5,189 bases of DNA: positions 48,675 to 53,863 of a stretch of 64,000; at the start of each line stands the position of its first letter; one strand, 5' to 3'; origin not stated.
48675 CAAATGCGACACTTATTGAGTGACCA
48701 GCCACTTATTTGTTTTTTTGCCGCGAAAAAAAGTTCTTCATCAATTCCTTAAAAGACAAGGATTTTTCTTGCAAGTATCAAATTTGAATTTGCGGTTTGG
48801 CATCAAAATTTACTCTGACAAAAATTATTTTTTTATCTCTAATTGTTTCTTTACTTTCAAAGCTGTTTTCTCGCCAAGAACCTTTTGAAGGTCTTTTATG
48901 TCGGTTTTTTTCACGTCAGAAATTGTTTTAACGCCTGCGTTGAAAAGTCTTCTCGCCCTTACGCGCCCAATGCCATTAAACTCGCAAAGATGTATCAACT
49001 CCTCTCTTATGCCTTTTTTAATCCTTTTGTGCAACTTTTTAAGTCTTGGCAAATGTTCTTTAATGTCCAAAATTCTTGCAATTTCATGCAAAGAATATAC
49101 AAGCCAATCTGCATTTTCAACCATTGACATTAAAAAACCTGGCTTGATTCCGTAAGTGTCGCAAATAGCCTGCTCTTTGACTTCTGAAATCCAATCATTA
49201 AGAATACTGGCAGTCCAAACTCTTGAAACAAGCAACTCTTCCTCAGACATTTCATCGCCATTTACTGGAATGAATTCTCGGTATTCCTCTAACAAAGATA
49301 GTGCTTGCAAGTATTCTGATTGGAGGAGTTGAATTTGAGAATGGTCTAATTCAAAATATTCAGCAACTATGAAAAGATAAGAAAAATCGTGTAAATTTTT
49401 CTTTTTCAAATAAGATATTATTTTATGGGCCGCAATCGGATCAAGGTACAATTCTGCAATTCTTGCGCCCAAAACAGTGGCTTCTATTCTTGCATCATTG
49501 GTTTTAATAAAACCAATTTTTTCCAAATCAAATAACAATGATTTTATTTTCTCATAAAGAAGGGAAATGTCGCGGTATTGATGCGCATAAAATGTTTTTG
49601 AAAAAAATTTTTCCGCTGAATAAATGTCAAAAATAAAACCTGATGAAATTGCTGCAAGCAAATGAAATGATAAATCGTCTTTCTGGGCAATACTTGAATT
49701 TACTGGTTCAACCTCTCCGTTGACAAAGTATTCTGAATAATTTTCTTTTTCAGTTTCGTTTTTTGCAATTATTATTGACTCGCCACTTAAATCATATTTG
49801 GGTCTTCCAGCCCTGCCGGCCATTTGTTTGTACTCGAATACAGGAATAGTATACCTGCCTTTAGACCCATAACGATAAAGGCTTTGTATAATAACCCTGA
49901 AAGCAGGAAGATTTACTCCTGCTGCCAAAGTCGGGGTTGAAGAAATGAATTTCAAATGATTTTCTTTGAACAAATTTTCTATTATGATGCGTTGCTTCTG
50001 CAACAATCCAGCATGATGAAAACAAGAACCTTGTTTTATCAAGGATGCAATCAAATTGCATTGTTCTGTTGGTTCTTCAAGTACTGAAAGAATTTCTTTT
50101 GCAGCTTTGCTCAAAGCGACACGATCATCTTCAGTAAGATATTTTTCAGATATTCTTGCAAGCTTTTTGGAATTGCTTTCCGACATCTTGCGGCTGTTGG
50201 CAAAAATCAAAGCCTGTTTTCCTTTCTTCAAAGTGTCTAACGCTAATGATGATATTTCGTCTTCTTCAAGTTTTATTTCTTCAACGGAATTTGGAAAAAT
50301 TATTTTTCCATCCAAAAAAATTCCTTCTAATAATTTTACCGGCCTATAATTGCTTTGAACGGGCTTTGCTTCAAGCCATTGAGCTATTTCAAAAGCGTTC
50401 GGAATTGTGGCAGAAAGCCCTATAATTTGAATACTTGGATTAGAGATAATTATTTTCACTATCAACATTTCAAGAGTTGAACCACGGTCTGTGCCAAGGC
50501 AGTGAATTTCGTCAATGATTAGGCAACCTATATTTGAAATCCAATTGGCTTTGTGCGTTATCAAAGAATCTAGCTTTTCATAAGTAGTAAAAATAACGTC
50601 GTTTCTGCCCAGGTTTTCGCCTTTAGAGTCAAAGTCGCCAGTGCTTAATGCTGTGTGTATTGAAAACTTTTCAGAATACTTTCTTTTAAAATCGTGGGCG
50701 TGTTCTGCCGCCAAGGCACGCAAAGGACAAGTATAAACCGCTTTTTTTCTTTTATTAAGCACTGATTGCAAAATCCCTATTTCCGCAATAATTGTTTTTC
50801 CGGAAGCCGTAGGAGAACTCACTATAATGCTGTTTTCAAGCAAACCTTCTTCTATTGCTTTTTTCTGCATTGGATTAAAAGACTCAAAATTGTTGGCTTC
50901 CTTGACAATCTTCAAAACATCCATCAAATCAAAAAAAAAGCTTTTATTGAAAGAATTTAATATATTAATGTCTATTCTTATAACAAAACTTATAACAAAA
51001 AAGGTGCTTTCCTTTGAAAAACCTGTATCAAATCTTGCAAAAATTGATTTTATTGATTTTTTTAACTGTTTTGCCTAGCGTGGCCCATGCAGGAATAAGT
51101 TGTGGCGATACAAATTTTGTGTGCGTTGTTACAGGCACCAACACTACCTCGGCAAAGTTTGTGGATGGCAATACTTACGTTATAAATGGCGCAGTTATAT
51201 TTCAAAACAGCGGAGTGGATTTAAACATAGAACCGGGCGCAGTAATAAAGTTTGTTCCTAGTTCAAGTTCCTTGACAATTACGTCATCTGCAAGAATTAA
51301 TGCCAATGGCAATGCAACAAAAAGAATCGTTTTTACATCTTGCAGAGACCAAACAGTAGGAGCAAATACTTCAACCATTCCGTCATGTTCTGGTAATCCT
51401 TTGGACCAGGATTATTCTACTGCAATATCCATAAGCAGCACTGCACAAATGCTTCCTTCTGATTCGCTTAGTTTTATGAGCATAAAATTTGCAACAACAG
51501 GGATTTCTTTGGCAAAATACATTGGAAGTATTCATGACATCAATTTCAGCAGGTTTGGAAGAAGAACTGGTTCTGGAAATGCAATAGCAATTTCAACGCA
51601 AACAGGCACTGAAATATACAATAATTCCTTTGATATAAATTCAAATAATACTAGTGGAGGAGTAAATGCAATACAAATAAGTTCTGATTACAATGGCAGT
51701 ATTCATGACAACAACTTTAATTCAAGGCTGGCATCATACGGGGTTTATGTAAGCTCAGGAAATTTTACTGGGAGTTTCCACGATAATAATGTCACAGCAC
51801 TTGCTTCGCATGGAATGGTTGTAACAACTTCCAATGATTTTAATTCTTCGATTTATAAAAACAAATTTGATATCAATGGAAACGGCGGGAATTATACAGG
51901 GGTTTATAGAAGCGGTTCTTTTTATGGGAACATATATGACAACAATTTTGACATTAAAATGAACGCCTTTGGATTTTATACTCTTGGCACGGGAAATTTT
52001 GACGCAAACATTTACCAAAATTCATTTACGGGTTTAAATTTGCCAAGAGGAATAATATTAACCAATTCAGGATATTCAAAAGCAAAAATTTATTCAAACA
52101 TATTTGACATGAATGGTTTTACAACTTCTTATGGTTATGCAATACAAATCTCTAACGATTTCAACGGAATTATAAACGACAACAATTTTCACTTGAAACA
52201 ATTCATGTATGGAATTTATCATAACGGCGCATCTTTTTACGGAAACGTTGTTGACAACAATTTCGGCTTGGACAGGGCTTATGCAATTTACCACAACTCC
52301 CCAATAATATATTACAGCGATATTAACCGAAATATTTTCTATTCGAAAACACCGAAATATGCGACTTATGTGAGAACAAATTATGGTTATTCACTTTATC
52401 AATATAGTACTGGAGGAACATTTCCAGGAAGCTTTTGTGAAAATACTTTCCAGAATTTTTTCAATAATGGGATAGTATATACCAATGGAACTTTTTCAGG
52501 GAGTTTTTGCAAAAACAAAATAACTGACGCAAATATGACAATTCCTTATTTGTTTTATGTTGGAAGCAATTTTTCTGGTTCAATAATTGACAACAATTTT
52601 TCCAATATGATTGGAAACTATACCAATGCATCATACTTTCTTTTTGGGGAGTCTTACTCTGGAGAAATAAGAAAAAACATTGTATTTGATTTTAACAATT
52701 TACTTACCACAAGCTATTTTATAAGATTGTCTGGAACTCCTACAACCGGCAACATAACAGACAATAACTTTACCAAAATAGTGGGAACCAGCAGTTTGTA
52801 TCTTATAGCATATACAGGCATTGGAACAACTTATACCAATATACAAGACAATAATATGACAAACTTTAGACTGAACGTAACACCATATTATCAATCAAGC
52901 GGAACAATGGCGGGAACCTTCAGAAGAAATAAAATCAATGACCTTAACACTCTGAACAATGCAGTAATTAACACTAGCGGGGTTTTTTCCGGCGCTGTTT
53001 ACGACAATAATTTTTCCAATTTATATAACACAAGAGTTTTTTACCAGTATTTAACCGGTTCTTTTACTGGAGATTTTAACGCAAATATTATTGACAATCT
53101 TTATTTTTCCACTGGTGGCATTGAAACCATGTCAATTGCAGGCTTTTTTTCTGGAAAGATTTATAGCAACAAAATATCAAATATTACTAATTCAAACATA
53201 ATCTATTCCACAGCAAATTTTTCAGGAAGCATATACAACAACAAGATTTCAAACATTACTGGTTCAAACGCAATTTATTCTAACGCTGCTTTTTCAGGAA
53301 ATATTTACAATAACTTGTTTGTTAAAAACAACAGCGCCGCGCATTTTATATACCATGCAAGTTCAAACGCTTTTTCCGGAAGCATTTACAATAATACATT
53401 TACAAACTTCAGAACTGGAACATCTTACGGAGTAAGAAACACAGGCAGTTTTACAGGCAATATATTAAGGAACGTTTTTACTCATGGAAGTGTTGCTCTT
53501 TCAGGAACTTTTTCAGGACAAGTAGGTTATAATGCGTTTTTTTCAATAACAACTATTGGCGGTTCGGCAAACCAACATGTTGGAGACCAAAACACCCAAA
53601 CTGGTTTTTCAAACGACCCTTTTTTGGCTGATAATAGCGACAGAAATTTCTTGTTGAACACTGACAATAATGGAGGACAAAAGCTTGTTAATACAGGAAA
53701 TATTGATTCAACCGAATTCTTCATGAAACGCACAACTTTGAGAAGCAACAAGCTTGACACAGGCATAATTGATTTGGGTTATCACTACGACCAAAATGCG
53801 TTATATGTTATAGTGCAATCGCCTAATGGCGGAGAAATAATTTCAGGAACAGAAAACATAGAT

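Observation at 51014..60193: Three-gene operon: 2439-aa beta-helix giant surface protein, a 'headless' stalk/TM/tail paralogue, and a KaiC-like ATPase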

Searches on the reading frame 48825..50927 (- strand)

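Call 12: search_protein_families(library=pfam, proteins=[window:48825-50927:-], max_evalue=0.001)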
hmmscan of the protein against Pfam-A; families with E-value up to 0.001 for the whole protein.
window:48825-50927:- (700 aa): 9 families
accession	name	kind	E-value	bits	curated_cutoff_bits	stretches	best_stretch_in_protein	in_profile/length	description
PF00270.35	DEAD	-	3.7e-32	111.8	26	1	18-177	1-162/167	DEAD/DEAH box helicase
PF21280.2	Helicase_dom4_arc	-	1.4e-26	93.3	27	1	528-639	12-125/125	Archaeal helicase, domain 4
PF04851.21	ResIII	-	2.7e-14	53.8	22.5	1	17-176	4-163/164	Type III restriction enzyme, res subunit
PF00271.37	Helicase_C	-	6.2e-12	46.2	23.5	1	298-376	39-109/110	Helicase conserved C-terminal domain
PF14520.12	HHH_5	-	3.2e-09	37.6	27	1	647-696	4-55/57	Helix-hairpin-helix domain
PF22527.2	DEXQc_Suv3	-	1.9e-06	28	27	1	37-153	19-115/154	DEXQ-box helicase domain of Suv3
PF21999.2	IMS_HHH_1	-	3.1e-06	28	27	1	652-689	5-42/53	DNA polymerase-iota, thumb domain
PF10391.15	DNA_pol_lambd_f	-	0.00018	21.7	29.8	0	652-681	8-37/51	Fingers domain of DNA polymerase lambda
PF25453.1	DUF7898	-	0.00042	21.1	27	0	643-695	2-54/80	Domain of unknown function (DUF7898)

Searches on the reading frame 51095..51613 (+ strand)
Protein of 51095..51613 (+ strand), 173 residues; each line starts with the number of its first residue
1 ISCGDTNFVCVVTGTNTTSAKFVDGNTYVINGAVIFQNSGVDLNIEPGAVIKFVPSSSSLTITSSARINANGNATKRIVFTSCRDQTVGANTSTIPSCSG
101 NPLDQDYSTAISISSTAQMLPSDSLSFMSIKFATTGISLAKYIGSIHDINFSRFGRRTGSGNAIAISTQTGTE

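Call 81: search_protein_families(library=pfam, proteins=[window:51095-51613:+], max_evalue=1)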
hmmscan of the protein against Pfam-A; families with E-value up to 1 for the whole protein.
window:51095-51613:+ (173 aa): 0 families

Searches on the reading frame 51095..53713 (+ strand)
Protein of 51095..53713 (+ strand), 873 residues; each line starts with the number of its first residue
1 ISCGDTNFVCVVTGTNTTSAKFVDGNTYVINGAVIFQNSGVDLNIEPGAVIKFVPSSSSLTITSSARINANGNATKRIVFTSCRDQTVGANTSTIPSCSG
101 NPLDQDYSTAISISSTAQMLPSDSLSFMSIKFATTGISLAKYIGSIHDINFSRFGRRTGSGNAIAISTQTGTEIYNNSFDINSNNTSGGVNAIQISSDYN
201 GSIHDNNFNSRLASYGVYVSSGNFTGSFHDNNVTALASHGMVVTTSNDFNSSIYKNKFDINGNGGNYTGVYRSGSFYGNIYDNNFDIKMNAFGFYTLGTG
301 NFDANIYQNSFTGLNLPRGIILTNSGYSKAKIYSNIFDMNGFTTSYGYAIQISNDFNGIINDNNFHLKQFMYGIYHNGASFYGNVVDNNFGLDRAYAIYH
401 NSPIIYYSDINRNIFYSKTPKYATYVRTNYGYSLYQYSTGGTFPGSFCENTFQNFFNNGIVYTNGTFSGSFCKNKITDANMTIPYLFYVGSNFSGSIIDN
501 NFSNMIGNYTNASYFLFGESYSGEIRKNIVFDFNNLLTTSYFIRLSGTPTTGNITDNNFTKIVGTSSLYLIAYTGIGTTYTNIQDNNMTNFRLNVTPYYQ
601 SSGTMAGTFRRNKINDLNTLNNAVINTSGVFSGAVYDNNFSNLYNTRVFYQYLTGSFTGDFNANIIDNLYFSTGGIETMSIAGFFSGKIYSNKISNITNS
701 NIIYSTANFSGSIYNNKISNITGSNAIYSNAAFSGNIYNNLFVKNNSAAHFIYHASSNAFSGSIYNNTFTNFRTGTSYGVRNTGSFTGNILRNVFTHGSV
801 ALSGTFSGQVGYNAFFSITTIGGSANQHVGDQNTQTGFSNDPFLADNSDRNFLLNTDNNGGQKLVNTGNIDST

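Call 80: predict_structure(protein=window:51095-53713:+)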
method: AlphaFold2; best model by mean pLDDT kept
length: 873 residues; sequences in the alignment: 1
mean_pLDDT: 38.4   pTM: 0.34
mean pLDDT of the five models: 38.4, 38.1, 36.3, 33.5, 28.3
residues with pLDDT >= 90: 0; 70-90: 3; 50-70: 175; < 50: 695
segments of 3 or more residues with pLDDT < 50: 1-173, 175-192, 205-217, 231-246, 254-273, 283-298, 312-319, 324-327, 339-347, 362-373, 377-686, 696-702, 704-706, 745-749, 773-778, 797-803, 811-873
pLDDT, mean of each block of 10 residues (from residue 1): 24 28 39 33 39 38 33 31 27 25 25 25 25 30 32 30 40 39 34 52 47 45 55 36 48 42 34 51 41 43 55 46 51 51 44 55 42 47 43 32 27 22 25 30 40 36 40 34 34 39 30 36 35 31 34 30 30 29 30 29 34 29 31 35 29 38 38 27 46 48 50 61 54 64 54 57 65 46 59 52 53 38 29 24 25 28 28 29
secondary structure, 60 per line:
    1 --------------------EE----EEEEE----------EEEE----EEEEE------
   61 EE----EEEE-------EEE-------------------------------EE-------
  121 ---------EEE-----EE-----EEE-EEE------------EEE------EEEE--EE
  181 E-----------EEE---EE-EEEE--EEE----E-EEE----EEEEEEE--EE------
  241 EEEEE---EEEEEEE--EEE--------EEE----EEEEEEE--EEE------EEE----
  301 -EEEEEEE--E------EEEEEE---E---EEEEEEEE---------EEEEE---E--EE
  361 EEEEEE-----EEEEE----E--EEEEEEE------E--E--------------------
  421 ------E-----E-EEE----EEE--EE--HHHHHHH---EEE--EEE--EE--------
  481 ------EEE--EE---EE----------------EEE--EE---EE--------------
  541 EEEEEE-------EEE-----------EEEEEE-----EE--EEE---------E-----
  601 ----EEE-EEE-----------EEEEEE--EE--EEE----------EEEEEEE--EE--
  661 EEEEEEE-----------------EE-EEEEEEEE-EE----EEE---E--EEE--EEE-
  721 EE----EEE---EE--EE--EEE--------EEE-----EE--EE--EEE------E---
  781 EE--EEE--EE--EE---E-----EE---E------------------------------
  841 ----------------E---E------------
elements in order (helices of 4 or more, strands of 3 or more residues): E27-31 E42-45 E50-54 E67-70 E78-80 E130-132 E145-147 E149-151 E164-166 E173-176 E179-181 E193-195 E202-205 E208-210 E217-219 E224-230 E241-245 E249-255 E258-260 E269-271 E276-282 E285-287 E294-296 E302-308 E318-323 E331-338 E348-352 E359-366 E372-376 E384-390 E435-437 E442-444 H451-457 E461-463 E466-468 E487-489 E515-517 E541-546 E554-556 E568-573 E583-585 E605-607 E609-611 E623-628 E635-637 E648-654 E661-667 E688-695 E703-705 E712-714 E717-719 E727-729 E741-743 E752-754 E768-770 E785-787

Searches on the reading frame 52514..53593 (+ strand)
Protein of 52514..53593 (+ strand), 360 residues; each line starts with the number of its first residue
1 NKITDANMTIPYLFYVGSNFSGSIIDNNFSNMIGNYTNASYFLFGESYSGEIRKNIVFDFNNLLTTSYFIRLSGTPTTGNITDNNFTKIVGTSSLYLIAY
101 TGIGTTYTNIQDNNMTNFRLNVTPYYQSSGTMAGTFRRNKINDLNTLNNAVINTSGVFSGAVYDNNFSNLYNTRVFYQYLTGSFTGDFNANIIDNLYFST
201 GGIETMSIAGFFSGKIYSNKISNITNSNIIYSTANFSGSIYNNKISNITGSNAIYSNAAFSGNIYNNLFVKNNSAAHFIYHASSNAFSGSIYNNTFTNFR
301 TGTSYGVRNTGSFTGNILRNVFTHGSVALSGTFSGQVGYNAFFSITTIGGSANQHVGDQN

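Call 81: search_protein_families(library=pfam, proteins=[window:52514-53593:+], max_evalue=1)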
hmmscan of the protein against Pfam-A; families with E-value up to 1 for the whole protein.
window:52514-53593:+ (360 aa): 0 families
